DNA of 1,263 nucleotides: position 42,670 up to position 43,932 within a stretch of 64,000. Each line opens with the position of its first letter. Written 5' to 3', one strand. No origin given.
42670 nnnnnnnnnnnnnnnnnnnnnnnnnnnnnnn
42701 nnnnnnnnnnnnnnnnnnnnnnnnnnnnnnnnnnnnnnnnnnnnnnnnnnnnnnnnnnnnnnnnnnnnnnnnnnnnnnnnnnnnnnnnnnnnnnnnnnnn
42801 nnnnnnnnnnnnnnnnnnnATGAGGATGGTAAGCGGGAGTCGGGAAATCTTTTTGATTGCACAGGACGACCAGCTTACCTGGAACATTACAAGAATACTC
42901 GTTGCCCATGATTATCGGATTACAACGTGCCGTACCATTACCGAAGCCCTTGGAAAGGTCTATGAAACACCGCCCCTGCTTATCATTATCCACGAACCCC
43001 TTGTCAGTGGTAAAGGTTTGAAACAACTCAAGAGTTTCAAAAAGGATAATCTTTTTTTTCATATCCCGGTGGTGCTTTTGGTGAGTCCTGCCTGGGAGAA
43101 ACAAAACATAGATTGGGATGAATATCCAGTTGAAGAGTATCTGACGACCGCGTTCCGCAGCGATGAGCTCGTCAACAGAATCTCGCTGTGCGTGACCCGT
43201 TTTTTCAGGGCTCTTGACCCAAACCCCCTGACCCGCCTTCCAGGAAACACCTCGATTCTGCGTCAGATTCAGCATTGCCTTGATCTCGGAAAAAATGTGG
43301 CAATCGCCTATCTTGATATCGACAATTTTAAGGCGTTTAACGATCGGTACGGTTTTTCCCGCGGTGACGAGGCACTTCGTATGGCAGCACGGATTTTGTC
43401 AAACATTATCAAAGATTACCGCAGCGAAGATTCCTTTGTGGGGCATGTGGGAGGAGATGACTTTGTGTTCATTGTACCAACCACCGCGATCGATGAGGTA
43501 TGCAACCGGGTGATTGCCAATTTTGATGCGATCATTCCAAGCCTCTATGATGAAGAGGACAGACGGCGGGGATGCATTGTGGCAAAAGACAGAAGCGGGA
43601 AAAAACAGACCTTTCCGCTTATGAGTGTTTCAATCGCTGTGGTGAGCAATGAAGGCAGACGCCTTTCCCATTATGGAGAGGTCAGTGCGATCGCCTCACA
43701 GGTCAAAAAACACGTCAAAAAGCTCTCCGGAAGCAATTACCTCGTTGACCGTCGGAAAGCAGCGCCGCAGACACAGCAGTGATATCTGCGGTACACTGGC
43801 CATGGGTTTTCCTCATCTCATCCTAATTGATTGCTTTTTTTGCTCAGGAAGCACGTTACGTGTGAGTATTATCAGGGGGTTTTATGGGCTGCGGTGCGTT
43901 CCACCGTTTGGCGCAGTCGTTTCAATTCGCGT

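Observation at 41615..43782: Translationally coupled c-di-GMP module: DUF3391-like mini-protein, HDOD protein and pseudo-receiver GGDDF cyclase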

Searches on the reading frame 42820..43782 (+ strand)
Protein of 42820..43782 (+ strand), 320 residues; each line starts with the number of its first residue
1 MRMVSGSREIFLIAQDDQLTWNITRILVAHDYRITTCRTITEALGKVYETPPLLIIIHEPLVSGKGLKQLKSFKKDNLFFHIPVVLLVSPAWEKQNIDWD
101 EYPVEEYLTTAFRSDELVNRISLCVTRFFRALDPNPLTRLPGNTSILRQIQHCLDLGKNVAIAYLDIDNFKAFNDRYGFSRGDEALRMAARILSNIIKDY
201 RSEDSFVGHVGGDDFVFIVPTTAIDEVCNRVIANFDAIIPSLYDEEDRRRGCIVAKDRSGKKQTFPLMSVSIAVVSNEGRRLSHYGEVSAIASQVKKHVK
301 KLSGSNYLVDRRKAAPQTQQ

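Call 3: search_protein_families(library=pfam, proteins=[window:42820-43782:+], max_evalue=1)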
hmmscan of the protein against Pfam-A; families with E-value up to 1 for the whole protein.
window:42820-43782:+ (320 aa): 3 families
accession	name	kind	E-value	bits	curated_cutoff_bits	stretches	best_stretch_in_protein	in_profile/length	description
PF00990.26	GGDEF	-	3.2e-16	60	23.8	1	137-226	6-101/161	Diguanylate cyclase, GGDEF domain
PF00072.30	Response_reg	-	0.0013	19.3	30.2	1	12-121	2-110/111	Response regulator receiver domain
PF22335.1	Cas10-Cmr2_palm2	-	0.042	14.4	27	1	161-241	3-88/133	Cas10/Cmr2, second palm domain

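Call 4: search_protein_families(library=ncbifam, proteins=[window:42820-43782:+], max_evalue=1)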
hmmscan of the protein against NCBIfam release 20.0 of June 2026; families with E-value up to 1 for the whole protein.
window:42820-43782:+ (320 aa): 44 families (the best 25 are shown)
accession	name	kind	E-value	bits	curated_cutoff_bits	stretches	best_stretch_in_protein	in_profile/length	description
TIGR00254.1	GGDEF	domain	1.8e-17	63.5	37.4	1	145-230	22-103/168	diguanylate cyclase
NF007135.0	PRK09581.1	equivalog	9.4e-17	60.9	474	2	150-227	314-387/457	PleD family two-component system response regulator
NF038266.1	diguan_SiaD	equivalog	2.5e-13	50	290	1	150-235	116-200/252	biofilm regulation diguanylate cyclase SiaD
NF007380.0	PRK09894.1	equivalog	4e-13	49.4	256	1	130-229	129-224/296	diguanylate cyclase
NF051473.1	DigCycDgcsShew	equivalog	7e-13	48.6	400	1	157-235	164-240/291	diguanylate cyclase DgcS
NF007423.1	PRK09966.1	equivalog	8e-13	48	325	1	136-235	243-342/390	diguanylate cyclase DgcN/YfiN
NF011955.1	PRK15426.1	equivalog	4.4e-12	44.9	408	1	151-227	421-493/564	cellulose biosynthesis regulator diguanylate cyclase DgcQ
NF007474.0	PRK10060.1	equivalog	2.5e-11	42.5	782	1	135-225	240-328/663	cyclic di-GMP phosphodiesterase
NF047654.1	DiguCycDgcRLepto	equivalog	3.3e-11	42.6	500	1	146-232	151-232/295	diguanylate cyclase DgcR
TIGR02154.1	PhoB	equivalog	1e-09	38.1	296.2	1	8-127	3-122/226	phosphate regulon transcriptional regulator PhoB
NF007298.0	PRK09776.1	equivalog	4.5e-09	34.7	1135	1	138-233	690-788/1111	diguanylate cyclase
NF041606.1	dguan_cyc_DgcA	equivalog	2.7e-08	33.1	370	1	152-226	202-272/340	diguanylate cyclase DgcA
NF007599.0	PRK10245.1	equivalog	2.7e-08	32.7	402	1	148-226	230-304/371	diguanylate cyclase AdrA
NF007546.0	PRK10161.1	equivalog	9.3e-08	31.9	471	1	29-127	24-122/229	phosphate response regulator transcription factor PhoB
NF047872.1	GGDEF_GdpS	equivalog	2e-07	30.6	400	1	156-227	215-282/355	GGDEF domain-containing protein GdpS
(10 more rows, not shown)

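Call 10: find_homologous_proteins(query=window:42820-43782:+)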
Query window:42820-43782:+ (320 aa): 7338 proteins with E <= 0.001 among 8000 candidates; the best 120 are listed.
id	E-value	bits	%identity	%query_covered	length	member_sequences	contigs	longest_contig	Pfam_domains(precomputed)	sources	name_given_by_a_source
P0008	8.6e-212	720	100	100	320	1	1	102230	PF00990.27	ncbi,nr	ncbi:MAG: diguanylate cyclase [Desulfobacterota bacterium]|nr:diguanylate cyclase [Thermodesulfobact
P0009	4.9e-189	645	89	99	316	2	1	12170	PF00990.27,PF00072.31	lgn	-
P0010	1.1e-174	598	83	98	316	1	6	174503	PF00990.27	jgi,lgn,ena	-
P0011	1.4e-170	585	80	98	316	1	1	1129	PF00990.27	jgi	-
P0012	1.9e-169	581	79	98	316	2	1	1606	PF00990.27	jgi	-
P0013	7.2e-167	572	79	97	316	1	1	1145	PF00990.27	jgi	jgi:diguanylate cyclase (GGDEF)-like protein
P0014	4.3e-163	560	77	98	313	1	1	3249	PF00990.27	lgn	-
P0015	1.0e-157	542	76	97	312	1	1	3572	PF00990.27,PF00072.31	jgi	-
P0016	3.3e-155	534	75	96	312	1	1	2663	PF00990.27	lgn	-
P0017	8.7e-149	513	70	97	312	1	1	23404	PF00990.27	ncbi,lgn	-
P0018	1.6e-146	505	71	97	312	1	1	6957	PF00990.27,PF00072.31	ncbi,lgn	-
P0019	2.0e-146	505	69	97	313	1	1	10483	PF00990.27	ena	-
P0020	3.2e-145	501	68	97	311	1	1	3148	PF00990.27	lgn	-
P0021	1.5e-143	496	68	98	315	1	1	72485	PF00990.27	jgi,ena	-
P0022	2.5e-142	492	69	97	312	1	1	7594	PF00990.27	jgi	jgi:diguanylate cyclase (GGDEF)-like protein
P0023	1.1e-138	480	66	97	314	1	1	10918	PF00990.27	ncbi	-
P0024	1.2e-137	476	64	98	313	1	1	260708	PF22335.2,PF00990.27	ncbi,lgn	-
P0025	3.1e-137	475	67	95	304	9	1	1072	PF00990.27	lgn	-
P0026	3.1e-137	475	66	98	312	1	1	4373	PF00990.27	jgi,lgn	jgi:diguanylate cyclase (GGDEF)-like protein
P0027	5.0e-137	474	65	97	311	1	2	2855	PF00990.27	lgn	-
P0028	7.0e-137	474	64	96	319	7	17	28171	PF00990.27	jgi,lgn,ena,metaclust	metaclust:\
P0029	9.3e-137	473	65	95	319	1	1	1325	PF00990.27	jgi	jgi:diguanylate cyclase (GGDEF)-like protein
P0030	9.5e-137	473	65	98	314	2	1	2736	PF00990.27,PF00072.31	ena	-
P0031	1.8e-136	472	65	97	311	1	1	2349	PF00990.27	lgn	-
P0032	3.9e-136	471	64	97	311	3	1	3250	PF00990.27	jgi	-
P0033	5.3e-136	471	65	97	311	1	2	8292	PF00990.27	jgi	-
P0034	9.7e-136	470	64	98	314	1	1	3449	PF00990.27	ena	-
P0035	1.9e-135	469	65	97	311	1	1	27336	PF00990.27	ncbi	-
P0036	2.5e-135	469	62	97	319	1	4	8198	PF00990.27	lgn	-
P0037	1.0e-134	467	63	97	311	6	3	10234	PF00990.27,PF00072.31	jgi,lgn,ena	-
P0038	1.3e-134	466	63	97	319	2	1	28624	PF00990.27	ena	-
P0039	1.9e-134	466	63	97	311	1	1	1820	PF00990.27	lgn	-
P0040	3.8e-134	465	65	97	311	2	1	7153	PF00990.27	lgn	-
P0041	5.2e-134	464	66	97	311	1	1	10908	PF00990.27,PF00072.31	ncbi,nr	ncbi:MAG: diguanylate cyclase [Deltaproteobacteria bacterium]|nr:diguanylate cyclase [Deltaproteobac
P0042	5.8e-133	461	62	97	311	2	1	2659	PF00990.27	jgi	-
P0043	1.5e-128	446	62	96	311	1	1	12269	PF00990.27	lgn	-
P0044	4.3e-125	435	60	97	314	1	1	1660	PF00990.27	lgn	-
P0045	1.8e-121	423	61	95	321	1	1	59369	PF00990.27,PF00072.31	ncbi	-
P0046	2.5e-118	413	59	95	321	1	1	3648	PF00990.27,PF00072.31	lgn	-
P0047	5.9e-118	412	78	72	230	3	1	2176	PF00990.27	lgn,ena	-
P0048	8.4e-105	368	54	95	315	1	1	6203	PF00990.27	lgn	-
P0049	4.1e-98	347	48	98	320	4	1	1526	PF00990.27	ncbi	-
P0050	4.6e-89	317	47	96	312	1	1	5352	PF00990.27,PF00072.31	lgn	-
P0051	2.4e-88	314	48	97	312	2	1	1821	PF00990.27,PF00072.31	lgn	-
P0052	4.1e-88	314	47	95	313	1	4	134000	PF00990.27,PF00072.31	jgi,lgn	jgi:diguanylate cyclase (GGDEF)-like protein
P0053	2.5e-87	311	47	97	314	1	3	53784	PF00990.27,PF00072.31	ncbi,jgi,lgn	-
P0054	4.0e-87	310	48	98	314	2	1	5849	PF00990.27,PF00072.31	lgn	-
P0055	1.8e-86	308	47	97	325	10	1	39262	PF00990.27,PF00072.31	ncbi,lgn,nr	ncbi:MAG: diguanylate cyclase [Deltaproteobacteria bacterium]|nr:diguanylate cyclase [Deltaproteobac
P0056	2.1e-86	308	46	96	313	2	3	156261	PF00990.27,PF00072.31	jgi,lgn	-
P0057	2.9e-86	308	48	97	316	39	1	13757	PF00990.27,PF00072.31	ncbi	-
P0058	4.0e-86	307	46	96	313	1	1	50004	PF00990.27,PF00072.31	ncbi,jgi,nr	ncbi:MAG: response regulator [Deltaproteobacteria bacterium]|nr:response regulator [Deltaproteobacte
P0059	7.2e-86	306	49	94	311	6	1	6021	PF00990.27,PF00072.31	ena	-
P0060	1.9e-85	305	46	96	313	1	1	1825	PF00990.27,PF00072.31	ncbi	-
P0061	6.1e-85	303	47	95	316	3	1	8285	PF23198.2,PF00990.27,PF00072.31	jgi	-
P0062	7.7e-85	303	46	97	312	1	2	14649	PF00990.27,PF00072.31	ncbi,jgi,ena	-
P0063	1.4e-84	302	45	96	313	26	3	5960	PF00990.27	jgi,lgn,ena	jgi:diguanylate cyclase (GGDEF)-like protein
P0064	1.8e-84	302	45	98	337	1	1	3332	PF00990.27,PF00072.31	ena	-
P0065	2.8e-84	301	44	95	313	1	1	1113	PF00990.27,PF00072.31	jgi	jgi:diguanylate cyclase (GGDEF)-like protein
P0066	3.6e-84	301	49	90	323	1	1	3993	PF00990.27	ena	-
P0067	4.2e-84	300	46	98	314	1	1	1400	PF00990.27,PF00072.31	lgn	-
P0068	7.0e-84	300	44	97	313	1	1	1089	PF00990.27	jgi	jgi:diguanylate cyclase (GGDEF)-like protein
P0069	1.0e-83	299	46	98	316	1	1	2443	PF00990.27,PF00072.31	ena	-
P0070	1.1e-83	299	44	97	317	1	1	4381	PF00990.27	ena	-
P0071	1.4e-83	299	44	97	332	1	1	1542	PF00990.27,PF00072.31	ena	-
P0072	1.7e-83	298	46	98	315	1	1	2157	PF00990.27,PF00072.31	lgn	-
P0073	2.3e-83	298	46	89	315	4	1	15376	PF00990.27,PF00072.31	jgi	jgi:diguanylate cyclase (GGDEF)-like protein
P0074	2.6e-83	298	46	98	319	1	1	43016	PF00990.27,PF00072.31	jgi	jgi:diguanylate cyclase (GGDEF)-like protein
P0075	2.8e-83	298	47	97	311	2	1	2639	PF00990.27,PF00072.31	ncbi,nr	ncbi:MAG: response regulator [Nitrospinae bacterium]|nr:response regulator [Nitrospinota bacterium]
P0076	3.4e-83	298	44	94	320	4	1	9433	PF00990.27,PF00072.31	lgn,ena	-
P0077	4.0e-83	297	45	96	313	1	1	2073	PF00990.27,PF00072.31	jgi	-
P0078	7.8e-83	296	45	89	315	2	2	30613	PF00990.27,PF00072.31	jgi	jgi:diguanylate cyclase (GGDEF)-like protein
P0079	9.1e-83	296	47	90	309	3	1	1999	PF00990.27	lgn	-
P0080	1.1e-82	296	45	97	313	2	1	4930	PF00990.27,PF00072.31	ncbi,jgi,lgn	-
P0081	1.5e-82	295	46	90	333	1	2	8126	PF00990.27,PF00072.31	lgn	-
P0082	1.5e-82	295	47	89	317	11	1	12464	PF00990.27,PF00072.31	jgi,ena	-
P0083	1.8e-82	295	45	97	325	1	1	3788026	PF00990.27,PF00072.31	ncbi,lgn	ncbi:MAG: diguanylate cyclase domain-containing protein [Desulfovibrio sp.]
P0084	2.2e-82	295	45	98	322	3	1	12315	PF00990.27,PF00072.31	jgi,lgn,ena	-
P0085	2.2e-82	295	45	98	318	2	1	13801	PF00990.27,PF00072.31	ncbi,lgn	-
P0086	2.4e-82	295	44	99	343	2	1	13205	PF00990.27,PF00072.31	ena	-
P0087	3.7e-82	294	43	96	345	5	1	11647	PF00990.27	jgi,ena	-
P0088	4.5e-82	294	44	99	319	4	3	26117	PF00990.27,PF00072.31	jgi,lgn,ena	-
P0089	6.2e-82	293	44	98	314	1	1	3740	PF00990.27,PF00072.31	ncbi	-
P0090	7.5e-82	293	42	97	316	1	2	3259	PF00990.27,PF00072.31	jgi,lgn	-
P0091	8.0e-82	293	44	99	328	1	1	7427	PF00990.27,PF00072.31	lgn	-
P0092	1.2e-81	292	45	99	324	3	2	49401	PF00990.27,PF00072.31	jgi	jgi:diguanylate cyclase (GGDEF)-like protein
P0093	1.3e-81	292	45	97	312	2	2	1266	PF00990.27,PF00072.31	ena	-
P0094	1.6e-81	292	44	99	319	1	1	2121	PF00990.27,PF00072.31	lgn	-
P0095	2.2e-81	292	45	97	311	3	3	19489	PF00990.27,PF00072.31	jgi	jgi:diguanylate cyclase (GGDEF)-like protein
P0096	3.0e-81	291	47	89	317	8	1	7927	PF00990.27,PF00072.31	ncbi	-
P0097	3.1e-81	291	46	98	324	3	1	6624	PF00990.27,PF00072.31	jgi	jgi:diguanylate cyclase (GGDEF)-like protein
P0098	4.3e-81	291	45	95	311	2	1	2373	PF00990.27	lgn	-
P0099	5.2e-81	290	46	90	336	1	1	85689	PF00990.27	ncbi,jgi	-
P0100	5.3e-81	290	44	98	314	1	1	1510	PF00990.27,PF00072.31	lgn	-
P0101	5.8e-81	290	45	98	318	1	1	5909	PF00990.27,PF00072.31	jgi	-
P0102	7.9e-81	290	45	94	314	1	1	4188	PF00990.27,PF00072.31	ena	-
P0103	9.6e-81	289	46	93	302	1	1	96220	PF00990.27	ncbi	-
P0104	1.3e-80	289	44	94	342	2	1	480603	PF00990.27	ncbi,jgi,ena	-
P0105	1.3e-80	289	44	98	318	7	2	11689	PF00990.27,PF00072.31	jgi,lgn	jgi:diguanylate cyclase (GGDEF)-like protein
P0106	1.3e-80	289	46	87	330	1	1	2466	PF00990.27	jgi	-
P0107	1.4e-80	289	45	99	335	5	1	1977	PF00990.27,PF00072.31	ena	-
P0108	1.4e-80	289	48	88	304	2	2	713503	PF00990.27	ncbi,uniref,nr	ncbi:diguanylate cyclase [Dissulfurirhabdus thermomarina]|uniref:Diguanylate cyclase n=2 Tax=Dissulf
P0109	1.9e-80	288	44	98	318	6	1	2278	PF00990.27,PF00072.31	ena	-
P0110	2.2e-80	288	46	97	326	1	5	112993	PF00990.27,PF00072.31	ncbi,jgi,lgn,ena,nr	ncbi:MAG: diguanylate cyclase [Deltaproteobacteria bacterium]|nr:diguanylate cyclase [Deltaproteobac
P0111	2.4e-80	288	44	98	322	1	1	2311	PF00990.27,PF00072.31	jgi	jgi:diguanylate cyclase (GGDEF)-like protein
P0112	3.1e-80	288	44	97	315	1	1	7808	PF00990.27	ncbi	-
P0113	3.3e-80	288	44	95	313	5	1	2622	PF00990.27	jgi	-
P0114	3.8e-80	287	45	97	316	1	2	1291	PF00990.27,PF00072.31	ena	-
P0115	4.3e-80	287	43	98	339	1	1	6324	PF00990.27,PF00072.31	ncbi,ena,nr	ncbi:MAG: diguanylate cyclase [Desulfobacterales bacterium]|nr:diguanylate cyclase [Desulfobacterale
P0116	4.8e-80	287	45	97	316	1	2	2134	PF00990.27,PF00072.31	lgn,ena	-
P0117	5.0e-80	287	45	99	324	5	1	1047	PF00990.27,PF00072.31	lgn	-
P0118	5.2e-80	287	48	85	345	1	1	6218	PF00990.27,PF00072.31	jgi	jgi:diguanylate cyclase (GGDEF)-like protein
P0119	5.4e-80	287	47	95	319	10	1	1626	PF00990.27,PF00072.31,PF21695.4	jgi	jgi:diguanylate cyclase (GGDEF)-like protein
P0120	7.3e-80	287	44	95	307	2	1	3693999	PF00990.27,PF00072.31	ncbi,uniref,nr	ncbi:putative response regulator receiver modulated diguanylate cyclase [Megalodesulfovibrio gigas D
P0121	9.0e-80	286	44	99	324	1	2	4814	PF00990.27,PF00072.31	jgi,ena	-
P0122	9.3e-80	286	46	96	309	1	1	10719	PF00990.27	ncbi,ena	-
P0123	9.4e-80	286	47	88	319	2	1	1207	PF00990.27,PF00072.31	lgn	-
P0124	1.1e-79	286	47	88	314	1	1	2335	PF00990.27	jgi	jgi:GGDEF domain-containing protein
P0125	1.4e-79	286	44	98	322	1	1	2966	PF00990.27,PF00072.31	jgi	jgi:diguanylate cyclase (GGDEF)-like protein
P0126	1.9e-79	285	44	95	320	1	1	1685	PF00990.27,PF00072.31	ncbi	-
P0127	2.1e-79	285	46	90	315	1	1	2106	PF00990.27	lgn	-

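Call 12: find_encoding_contigs(protein=P0010, flank=6000, max_places=2)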
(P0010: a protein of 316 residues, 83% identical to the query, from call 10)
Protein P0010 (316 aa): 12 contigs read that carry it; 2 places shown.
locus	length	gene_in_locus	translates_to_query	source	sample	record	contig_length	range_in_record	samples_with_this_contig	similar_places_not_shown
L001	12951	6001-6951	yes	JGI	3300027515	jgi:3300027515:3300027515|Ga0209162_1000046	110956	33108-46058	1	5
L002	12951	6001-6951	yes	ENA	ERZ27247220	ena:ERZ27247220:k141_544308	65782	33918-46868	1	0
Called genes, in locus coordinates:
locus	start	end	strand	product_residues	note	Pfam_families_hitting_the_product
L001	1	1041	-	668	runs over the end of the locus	PF00270:DEAD (weak), PF04851:ResIII, PF17757:UvrB_inter, PF27431:UvrB_3rd, PF00271:Helicase_C, PF12344:UvrB, PF02151:UVR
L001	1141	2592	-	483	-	PF01406:tRNA-synt_1e, PF01921:tRNA-synt_1f (faint), PF09334:tRNA-synt_1g, PF00133:tRNA-synt_1 (weak), PF09334:tRNA-synt_1g (weak), PF09190:DALR_2, PF23493:CysS_C (weak)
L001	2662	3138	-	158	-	PF02542:YgbB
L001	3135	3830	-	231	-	PF01128:IspD, PF12804:NTP_transf_3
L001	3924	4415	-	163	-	PF02559:CarD_TRCF_RID, PF21095:CarD_C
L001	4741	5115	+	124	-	-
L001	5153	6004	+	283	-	PF08668:HDOD, PF01966:HD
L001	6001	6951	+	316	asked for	PF00990:GGDEF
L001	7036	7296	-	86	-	PF06305:LapA_dom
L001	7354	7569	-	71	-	PF12728:HTH_17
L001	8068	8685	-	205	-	PF01725:Ham1p_like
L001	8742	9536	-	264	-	-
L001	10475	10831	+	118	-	-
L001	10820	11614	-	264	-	PF13525:YfiO (faint)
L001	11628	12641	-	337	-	PF18152:DAHP_snth_FXD, PF00793:DAHP_synth_1, PF03102:NeuB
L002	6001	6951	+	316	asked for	PF00990:GGDEF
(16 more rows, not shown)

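Call 13: find_encoding_contigs(protein=P0024, flank=5000, max_places=1)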
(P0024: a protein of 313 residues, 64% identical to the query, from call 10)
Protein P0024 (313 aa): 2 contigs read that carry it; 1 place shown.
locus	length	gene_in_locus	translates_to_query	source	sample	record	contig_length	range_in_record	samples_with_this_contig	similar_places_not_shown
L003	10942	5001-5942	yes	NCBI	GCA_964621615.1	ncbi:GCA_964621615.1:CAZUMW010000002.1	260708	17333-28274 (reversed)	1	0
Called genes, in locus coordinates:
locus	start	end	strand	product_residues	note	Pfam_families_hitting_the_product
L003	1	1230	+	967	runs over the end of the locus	PF04932:Wzy_C, PF13432:TPR_16, PF00515:TPR_1, PF07719:TPR_2, PF13181:TPR_8, PF13414:TPR_11, PF13424:TPR_12, PF13431:TPR_17, +30 more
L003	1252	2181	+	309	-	PF13379:NMT1_2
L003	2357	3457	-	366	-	PF07991:KARI_N, PF01450:KARI_C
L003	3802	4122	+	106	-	-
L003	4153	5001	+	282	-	PF08668:HDOD, PF01966:HD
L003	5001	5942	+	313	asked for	PF00990:GGDEF, PF22335:Cas10-Cmr2_palm2 (weak)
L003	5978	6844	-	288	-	PF06094:GGACT, PF13772:AIG2_2 (faint), PF06094:GGACT (weak)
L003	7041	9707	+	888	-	-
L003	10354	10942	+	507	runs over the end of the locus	PF12161:HsdM_N, PF02384:N6_Mtase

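Call 14: find_encoding_contigs(protein=P0083, flank=5000, max_places=1)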
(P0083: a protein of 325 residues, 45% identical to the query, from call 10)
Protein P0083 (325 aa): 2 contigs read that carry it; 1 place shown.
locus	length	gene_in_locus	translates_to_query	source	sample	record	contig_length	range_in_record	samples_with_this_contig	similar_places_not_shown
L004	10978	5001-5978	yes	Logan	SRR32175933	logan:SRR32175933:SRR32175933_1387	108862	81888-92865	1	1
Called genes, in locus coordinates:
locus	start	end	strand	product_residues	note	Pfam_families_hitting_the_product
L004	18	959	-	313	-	-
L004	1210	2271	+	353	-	PF07719:TPR_2 (faint), PF13181:TPR_8 (faint), PF13432:TPR_16 (faint), PF00515:TPR_1 (faint), PF13174:TPR_6 (weak)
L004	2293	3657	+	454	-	PF02481:DNA_processg_A, PF17782:WHD_DprA (weak)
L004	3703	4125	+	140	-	-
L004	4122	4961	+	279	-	PF08668:HDOD, PF01966:HD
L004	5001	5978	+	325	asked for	PF00072:Response_reg (weak), PF00990:GGDEF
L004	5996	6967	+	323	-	PF02899:Phage_int_SAM_1, PF13495:Phage_int_SAM_4, PF00589:Phage_integrase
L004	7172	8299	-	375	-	PF03060:NMO, PF01070:FMN_dh (weak), PF01180:DHO_dh (weak), PF00478:IMPDH (weak)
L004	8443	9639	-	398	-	PF01266:DAO, PF13450:NAD_binding_8 (weak)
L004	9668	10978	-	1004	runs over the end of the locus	PF12705:PDDEXK_1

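Call 15: find_encoding_contigs(protein=P0052, flank=5000, max_places=1)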
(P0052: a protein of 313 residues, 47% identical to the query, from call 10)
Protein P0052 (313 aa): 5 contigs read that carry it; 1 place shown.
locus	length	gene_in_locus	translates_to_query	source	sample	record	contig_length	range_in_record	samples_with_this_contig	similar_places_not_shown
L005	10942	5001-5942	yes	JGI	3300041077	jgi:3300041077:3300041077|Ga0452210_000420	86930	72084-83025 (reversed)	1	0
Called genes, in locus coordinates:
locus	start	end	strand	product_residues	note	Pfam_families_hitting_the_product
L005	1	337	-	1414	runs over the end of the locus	?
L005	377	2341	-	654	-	PF04230:PS_pyruv_trans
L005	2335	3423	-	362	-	PF02350:Epimerase_2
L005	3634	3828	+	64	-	-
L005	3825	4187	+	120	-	-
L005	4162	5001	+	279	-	PF08668:HDOD, PF01966:HD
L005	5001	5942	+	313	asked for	PF00072:Response_reg, PF00990:GGDEF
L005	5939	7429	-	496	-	PF01435:Peptidase_M48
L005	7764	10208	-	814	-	PF02861:Clp_N, PF23569:NBD_SMAX1 (weak), PF00004:AAA, PF17871:AAA_lid_9, PF00004:AAA, PF07724:AAA_2, PF07728:AAA_5, PF10431:ClpB_D2-small, +9 more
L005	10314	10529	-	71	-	-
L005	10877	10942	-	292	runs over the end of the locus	PF01048:PNP_UDP_1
